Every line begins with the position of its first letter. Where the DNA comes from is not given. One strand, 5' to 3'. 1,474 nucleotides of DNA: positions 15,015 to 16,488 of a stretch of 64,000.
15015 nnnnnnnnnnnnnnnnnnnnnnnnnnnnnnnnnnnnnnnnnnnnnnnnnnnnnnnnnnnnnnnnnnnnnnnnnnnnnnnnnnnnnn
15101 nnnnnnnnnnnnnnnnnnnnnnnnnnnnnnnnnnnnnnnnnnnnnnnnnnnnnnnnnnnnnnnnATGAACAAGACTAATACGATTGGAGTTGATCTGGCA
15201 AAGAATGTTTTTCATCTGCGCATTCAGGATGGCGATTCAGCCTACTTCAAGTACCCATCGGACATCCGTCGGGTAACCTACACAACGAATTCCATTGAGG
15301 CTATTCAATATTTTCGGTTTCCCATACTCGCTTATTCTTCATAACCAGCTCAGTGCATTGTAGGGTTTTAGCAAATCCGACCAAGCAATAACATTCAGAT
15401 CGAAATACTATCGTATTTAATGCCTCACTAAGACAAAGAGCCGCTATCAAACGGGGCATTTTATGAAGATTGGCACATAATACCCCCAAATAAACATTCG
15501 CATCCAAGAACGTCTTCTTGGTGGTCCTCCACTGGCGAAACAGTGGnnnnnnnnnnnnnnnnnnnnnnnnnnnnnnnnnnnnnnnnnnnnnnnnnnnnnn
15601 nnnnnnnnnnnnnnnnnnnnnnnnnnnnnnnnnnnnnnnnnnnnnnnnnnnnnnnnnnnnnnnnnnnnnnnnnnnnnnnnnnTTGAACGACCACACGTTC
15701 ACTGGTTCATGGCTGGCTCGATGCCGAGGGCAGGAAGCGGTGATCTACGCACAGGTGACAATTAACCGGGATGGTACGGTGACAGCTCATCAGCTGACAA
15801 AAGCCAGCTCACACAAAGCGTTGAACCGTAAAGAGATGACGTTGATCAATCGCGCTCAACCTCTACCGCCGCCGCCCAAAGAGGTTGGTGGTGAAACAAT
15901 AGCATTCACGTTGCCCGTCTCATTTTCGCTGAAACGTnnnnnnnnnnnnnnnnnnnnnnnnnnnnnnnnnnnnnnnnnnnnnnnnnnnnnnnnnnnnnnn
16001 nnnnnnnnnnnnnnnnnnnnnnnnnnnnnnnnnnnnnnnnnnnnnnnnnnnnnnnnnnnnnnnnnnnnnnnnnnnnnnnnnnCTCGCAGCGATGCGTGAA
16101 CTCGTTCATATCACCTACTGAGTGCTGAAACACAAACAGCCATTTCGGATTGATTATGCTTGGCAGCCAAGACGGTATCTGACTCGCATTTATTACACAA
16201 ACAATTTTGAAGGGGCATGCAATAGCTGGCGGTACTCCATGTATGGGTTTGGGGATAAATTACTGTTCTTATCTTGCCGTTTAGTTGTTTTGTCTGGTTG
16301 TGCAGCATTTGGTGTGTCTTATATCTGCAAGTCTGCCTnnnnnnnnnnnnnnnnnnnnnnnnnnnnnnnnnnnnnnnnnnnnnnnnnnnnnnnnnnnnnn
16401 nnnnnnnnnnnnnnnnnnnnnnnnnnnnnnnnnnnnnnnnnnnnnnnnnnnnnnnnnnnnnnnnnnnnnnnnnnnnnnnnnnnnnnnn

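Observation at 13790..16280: IS graveyard: frameshifted IS256 remnant, an IS110/IS256 chimeric stub, and a stray copy of the tonB 3' end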

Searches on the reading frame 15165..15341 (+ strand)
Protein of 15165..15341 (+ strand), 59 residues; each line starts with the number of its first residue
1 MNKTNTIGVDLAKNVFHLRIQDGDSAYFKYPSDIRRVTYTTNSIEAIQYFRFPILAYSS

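Call 7: search_protein_families(library=pfam, max_evalue=0.1, proteins=[window:15165-15341:+])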
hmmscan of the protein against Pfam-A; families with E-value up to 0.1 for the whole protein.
window:15165-15341:+ (59 aa): 0 families
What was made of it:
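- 15237..15310 (+): Fragment of a second, different IS256-family transposase gene (residues about 319-341). It is fused in frame to the IS110 stub, creating the 59-codon ORF at 15165-15344. The ORF has no Pfam hit of its own (call 7).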

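Call 28: find_homologous_proteins(query=window:15165-15341:+, max_evalue=0.01)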
Query seq(59 aa) (59 aa): 2 proteins with E <= 0.01 among 3 candidates.
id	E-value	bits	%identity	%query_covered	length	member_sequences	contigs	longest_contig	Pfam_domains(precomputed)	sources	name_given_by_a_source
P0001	9.6e-32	124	100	100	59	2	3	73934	-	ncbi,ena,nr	ncbi:MAG: hypothetical protein MJA28_12145 [Gammaproteobacteria bacterium]|nr:hypothetical protein [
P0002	9.0e-6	43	76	49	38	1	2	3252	-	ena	-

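Call 29: find_encoding_contigs(protein=P0001, flank=10000, max_places=6)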
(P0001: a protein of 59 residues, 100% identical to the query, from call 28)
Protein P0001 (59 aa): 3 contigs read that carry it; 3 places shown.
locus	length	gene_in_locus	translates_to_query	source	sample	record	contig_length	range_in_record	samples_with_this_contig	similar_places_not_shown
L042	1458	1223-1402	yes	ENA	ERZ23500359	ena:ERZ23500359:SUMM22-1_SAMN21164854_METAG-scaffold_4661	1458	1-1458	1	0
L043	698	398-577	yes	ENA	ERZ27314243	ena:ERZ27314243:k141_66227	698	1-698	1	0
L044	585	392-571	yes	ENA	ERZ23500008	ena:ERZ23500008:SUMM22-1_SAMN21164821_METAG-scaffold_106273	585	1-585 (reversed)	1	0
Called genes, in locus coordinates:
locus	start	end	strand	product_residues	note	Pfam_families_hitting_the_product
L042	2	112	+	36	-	?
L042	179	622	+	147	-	PF00872:Transposase_mut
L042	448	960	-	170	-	PF00210:Ferritin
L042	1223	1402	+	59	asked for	-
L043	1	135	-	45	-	?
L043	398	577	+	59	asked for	-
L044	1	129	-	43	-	?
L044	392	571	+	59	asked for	-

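Call 30: find_encoding_contigs(protein=P0002, flank=5000, max_places=6)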
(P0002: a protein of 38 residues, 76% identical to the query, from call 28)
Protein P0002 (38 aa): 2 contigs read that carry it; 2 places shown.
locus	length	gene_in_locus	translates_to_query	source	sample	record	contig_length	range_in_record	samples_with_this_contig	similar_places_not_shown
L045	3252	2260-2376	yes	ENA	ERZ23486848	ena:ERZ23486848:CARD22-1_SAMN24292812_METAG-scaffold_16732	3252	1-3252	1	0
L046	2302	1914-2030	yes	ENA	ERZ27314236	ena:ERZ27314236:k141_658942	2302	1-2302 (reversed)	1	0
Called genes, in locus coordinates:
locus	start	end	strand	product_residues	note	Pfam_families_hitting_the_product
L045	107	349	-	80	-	-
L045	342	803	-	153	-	PF01978:TrmB (weak), PF08221:HTH_9 (weak)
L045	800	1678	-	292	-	PF04116:FA_hydroxylase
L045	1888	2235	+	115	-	-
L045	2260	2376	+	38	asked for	-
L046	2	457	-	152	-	?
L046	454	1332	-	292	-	PF04116:FA_hydroxylase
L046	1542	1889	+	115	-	-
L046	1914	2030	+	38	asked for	-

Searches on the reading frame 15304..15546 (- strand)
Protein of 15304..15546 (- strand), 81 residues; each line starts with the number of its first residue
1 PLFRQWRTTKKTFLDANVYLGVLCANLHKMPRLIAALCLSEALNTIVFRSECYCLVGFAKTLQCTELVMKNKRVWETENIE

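Call 7: search_protein_families(library=pfam, max_evalue=0.1, proteins=[window:15304-15507:-])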
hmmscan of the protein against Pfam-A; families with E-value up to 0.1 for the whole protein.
window:15304-15507:- (68 aa): 0 families

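Call 27: search_protein_families(library=pfam, max_evalue=10, proteins=[window:15304-15546:-])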
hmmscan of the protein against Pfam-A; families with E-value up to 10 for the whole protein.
seq(81 aa): 0 families

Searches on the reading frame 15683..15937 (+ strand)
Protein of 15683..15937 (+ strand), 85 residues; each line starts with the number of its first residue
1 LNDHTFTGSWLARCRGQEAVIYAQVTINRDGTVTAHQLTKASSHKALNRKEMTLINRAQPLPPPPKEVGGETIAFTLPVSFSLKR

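Call 7: search_protein_families(library=pfam, max_evalue=0.1, proteins=[window:15683-15937:+])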
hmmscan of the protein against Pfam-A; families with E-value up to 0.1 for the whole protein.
window:15683-15937:+ (85 aa): 2 families
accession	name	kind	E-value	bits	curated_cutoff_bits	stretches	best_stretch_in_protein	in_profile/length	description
PF13103.11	TonB_2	-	2.1e-11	44.2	22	1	16-76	23-84/85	TonB C terminal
PF03544.19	TonB_C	-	6.4e-09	36.6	24.6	1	12-83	9-79/79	Gram-negative bacterial TonB protein C-terminal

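Call 34: list_cluster_members(proteins=[window:15683-15937:+, window:16122-16424:+, window:16114-16308:-, window:15859-16083:-, window:13911-14561:+, window:13626-13862:+, window:15304-15507:-, window:12716-13786:+, window:32028-32759:+, P0001])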
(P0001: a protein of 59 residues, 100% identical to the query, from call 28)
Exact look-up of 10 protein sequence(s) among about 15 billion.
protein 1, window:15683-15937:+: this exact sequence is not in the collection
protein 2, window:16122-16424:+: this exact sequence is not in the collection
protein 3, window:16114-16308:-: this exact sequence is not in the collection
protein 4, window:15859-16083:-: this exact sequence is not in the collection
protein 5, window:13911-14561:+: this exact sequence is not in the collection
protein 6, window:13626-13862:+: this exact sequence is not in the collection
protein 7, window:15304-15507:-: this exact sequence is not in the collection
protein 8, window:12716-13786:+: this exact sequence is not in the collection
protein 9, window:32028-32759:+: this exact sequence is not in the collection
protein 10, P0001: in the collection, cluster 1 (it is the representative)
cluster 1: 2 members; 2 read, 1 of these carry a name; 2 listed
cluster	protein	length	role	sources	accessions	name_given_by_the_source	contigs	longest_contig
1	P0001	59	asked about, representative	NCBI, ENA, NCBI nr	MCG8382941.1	MAG: hypothetical protein MJA28_12145 [Gammaproteobacteria bacterium] | hypothetical protein [Gammaproteobacteria bacterium]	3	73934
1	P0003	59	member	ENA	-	-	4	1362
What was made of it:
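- The sequence comes from a metagenome-assembled genome (calls 28, 34). The source is a MAG contig of 73.9 kb (calls 28, 34).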

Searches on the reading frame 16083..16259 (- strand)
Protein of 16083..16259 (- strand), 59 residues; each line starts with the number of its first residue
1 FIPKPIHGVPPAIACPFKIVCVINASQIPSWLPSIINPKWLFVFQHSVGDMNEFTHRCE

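Call 27: search_protein_families(library=pfam, max_evalue=10, proteins=[window:16083-16259:-])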
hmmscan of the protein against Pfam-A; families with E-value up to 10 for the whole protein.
seq(59 aa): 1 family
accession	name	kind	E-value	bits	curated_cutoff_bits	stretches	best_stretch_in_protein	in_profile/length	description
PF20544.3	DUF6758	-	0.096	12.4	27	1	18-51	45-78/208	Family of unknown function (DUF6758)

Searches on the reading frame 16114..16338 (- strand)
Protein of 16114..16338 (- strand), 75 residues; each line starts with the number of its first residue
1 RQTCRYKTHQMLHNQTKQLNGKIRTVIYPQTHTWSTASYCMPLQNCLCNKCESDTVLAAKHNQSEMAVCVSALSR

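Call 27: search_protein_families(library=pfam, max_evalue=10, proteins=[window:16114-16338:-])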
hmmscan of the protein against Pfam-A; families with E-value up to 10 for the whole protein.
seq(75 aa): 1 family
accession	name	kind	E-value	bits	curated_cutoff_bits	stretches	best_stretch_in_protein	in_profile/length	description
PF22610.1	CovS-like_HAMP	-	0.19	12.1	27.4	1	14-27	9-22/57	Histidine kinase, HAMP domain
